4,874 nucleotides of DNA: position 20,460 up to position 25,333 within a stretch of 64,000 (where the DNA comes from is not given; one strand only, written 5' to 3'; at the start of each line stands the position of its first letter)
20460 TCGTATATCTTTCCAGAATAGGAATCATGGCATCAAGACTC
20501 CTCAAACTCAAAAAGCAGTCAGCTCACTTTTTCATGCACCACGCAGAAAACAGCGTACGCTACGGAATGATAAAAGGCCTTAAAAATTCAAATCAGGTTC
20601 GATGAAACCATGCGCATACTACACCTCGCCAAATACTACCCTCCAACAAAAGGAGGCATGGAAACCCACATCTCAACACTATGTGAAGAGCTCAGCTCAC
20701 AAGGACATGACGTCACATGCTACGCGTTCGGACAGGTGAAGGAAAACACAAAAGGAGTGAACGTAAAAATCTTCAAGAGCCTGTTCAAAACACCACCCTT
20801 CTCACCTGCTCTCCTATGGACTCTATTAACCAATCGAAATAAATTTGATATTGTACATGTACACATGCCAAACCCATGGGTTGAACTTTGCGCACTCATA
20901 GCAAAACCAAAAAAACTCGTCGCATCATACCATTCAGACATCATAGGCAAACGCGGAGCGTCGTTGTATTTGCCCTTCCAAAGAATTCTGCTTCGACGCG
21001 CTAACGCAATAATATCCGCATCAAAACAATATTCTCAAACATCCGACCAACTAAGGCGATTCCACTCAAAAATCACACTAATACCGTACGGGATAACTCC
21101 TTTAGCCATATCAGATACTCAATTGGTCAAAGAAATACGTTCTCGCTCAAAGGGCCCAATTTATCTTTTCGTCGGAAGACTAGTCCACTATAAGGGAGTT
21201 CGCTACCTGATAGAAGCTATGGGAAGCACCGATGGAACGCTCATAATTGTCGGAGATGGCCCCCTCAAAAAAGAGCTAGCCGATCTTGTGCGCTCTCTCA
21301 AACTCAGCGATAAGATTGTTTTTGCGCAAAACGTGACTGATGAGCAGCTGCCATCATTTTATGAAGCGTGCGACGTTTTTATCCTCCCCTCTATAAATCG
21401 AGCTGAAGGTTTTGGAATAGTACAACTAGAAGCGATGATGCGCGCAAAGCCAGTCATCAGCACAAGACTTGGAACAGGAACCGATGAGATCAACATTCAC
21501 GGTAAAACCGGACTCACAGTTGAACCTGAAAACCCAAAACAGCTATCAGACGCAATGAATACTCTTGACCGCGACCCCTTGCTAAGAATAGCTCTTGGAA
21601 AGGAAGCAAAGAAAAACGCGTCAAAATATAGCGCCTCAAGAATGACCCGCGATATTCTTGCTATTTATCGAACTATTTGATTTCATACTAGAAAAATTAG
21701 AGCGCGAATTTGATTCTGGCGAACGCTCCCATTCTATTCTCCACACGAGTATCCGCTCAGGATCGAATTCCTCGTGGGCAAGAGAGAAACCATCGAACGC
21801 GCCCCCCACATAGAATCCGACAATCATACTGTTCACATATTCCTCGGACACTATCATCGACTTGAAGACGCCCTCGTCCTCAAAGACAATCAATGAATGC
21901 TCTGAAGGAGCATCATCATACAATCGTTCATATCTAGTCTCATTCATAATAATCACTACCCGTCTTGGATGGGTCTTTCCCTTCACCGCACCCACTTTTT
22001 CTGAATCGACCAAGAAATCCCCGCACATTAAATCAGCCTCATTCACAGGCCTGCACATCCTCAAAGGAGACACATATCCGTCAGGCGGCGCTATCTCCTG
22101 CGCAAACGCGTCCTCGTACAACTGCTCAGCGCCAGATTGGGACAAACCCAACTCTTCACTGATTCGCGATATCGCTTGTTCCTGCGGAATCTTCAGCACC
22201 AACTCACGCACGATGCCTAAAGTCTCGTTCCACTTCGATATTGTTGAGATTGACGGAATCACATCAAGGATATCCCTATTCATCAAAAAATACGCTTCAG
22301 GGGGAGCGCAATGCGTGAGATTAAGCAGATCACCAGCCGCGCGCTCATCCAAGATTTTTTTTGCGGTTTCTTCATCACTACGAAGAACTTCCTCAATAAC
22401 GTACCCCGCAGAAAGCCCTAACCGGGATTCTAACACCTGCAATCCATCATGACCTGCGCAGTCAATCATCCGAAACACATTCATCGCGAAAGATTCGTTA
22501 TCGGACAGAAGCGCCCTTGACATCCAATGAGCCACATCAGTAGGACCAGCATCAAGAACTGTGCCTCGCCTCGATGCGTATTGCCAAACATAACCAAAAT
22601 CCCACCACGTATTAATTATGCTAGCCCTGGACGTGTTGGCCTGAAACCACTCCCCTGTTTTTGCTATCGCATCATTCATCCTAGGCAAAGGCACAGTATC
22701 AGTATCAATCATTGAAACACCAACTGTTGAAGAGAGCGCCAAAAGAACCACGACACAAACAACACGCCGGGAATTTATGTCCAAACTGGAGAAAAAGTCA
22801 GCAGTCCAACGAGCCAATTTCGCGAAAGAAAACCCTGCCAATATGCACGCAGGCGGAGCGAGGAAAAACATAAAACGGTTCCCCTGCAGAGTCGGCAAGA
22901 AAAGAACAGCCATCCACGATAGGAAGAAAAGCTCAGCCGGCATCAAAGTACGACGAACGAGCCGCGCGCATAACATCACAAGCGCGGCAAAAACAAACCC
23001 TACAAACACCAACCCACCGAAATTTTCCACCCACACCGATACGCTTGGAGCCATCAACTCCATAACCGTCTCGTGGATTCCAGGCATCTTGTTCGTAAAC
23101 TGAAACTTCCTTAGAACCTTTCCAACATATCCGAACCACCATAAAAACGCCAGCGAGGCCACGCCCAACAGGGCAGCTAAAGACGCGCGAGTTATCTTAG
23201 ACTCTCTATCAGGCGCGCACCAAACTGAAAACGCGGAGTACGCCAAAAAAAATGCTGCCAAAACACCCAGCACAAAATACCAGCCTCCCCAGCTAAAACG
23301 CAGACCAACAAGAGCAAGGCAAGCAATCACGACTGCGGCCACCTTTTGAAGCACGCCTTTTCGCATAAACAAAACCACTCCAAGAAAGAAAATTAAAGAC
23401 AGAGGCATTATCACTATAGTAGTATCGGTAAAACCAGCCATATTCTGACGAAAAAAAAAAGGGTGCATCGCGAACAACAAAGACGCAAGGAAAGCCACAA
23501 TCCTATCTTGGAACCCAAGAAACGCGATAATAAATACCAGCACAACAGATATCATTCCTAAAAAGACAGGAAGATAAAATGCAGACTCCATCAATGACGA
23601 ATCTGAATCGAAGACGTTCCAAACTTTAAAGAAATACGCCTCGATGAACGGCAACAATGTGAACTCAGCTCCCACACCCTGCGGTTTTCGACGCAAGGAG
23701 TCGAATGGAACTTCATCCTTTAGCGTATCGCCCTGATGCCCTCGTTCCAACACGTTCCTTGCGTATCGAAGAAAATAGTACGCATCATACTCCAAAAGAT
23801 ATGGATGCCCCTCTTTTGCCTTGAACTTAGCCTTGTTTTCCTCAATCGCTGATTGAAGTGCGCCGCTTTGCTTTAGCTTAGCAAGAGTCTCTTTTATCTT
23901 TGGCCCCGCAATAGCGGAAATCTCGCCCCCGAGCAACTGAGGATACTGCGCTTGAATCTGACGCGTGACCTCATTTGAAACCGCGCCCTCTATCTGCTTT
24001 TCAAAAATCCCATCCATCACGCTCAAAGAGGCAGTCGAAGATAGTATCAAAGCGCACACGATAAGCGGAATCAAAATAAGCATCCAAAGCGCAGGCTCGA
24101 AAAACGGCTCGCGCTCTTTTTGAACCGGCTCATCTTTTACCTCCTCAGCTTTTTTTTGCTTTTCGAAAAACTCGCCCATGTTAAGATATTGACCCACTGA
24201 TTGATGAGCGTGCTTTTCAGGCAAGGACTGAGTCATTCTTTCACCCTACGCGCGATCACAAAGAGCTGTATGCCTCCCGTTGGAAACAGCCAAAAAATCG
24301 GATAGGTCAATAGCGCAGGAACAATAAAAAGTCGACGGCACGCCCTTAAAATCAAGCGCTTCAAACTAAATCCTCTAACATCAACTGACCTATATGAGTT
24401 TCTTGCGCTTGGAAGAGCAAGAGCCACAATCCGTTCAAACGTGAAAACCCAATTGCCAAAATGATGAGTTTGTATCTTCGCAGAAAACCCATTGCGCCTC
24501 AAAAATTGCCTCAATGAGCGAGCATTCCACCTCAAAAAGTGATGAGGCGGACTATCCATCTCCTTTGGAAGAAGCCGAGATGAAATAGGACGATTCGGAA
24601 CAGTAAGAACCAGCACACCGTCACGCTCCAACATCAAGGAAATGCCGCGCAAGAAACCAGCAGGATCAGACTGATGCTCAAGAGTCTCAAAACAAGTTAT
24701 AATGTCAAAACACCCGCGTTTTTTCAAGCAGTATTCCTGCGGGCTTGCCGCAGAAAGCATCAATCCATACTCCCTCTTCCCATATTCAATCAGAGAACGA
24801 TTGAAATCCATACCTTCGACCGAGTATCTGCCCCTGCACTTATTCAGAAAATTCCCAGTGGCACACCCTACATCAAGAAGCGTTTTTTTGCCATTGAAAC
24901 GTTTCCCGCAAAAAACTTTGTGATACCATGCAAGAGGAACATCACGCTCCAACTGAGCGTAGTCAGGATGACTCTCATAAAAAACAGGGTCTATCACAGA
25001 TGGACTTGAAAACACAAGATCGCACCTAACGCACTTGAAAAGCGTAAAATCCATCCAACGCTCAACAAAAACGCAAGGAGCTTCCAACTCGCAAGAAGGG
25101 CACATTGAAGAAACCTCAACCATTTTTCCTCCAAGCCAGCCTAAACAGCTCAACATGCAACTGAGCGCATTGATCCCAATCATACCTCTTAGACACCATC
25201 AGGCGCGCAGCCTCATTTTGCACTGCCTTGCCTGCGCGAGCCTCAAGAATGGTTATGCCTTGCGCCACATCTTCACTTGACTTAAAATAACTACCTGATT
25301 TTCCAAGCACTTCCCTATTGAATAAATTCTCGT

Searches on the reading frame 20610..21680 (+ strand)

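Call 53: search_protein_families(library=pfam, proteins=[window:20610-21680:+], max_evalue=0.001)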
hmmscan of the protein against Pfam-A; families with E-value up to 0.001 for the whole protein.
window:20610-21680:+ (356 aa): 6 families
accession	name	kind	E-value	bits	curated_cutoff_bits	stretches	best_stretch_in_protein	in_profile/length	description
PF00534.26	Glycos_transf_1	-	1.2e-40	139.4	26.4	1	173-335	6-171/172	Glycosyl transferases group 1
PF13692.12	Glyco_trans_1_4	-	4.7e-33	114.9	27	1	183-319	2-139/142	Glycosyl transferases group 1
PF13439.12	Glyco_transf_4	-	3e-22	79.9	28.5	1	15-162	2-166/170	Glycosyltransferase Family 4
PF13579.12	Glyco_trans_4_4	-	1.2e-12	48.9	29.7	1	15-161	1-158/158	Glycosyl transferase 4-like domain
PF13477.12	Glyco_trans_4_2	-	5.4e-11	43.3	23.4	1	18-138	10-139/139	Glycosyl transferase 4-like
PF20706.3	GT4-conflict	-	3.3e-07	30.1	26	1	179-283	194-309/385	Family 4 Glycosyltransferase in conflict systems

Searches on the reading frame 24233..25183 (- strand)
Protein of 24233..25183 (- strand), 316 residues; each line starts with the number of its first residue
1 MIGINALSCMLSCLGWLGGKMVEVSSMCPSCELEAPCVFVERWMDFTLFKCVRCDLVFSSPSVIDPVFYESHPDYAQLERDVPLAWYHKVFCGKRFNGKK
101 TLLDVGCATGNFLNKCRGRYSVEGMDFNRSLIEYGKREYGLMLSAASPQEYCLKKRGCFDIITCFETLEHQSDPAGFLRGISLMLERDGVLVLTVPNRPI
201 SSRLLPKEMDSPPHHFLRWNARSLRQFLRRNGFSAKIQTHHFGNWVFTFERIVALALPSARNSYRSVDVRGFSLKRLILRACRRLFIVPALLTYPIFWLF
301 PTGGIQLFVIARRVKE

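Call 53: search_protein_families(library=pfam, proteins=[window:24233-25183:-], max_evalue=0.001)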
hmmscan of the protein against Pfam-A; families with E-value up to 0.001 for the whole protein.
window:24233-25183:- (316 aa): 5 families
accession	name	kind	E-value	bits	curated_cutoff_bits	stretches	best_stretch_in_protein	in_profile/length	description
PF13489.12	Methyltransf_23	-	2.8e-21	76.4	27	1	92-234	16-160/164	Methyltransferase domain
PF13847.12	Methyltransf_31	-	9.7e-10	38.7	27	1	98-205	3-118/145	Methyltransferase domain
PF08241.18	Methyltransf_11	-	1.2e-09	39.1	21.2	1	103-193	1-95/95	Methyltransferase domain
PF13649.12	Methyltransf_25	-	1.5e-07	32.4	27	1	103-189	2-97/97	Methyltransferase domain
PF08242.18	Methyltransf_12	-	3.1e-07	31.5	30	1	103-191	1-98/98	Methyltransferase domain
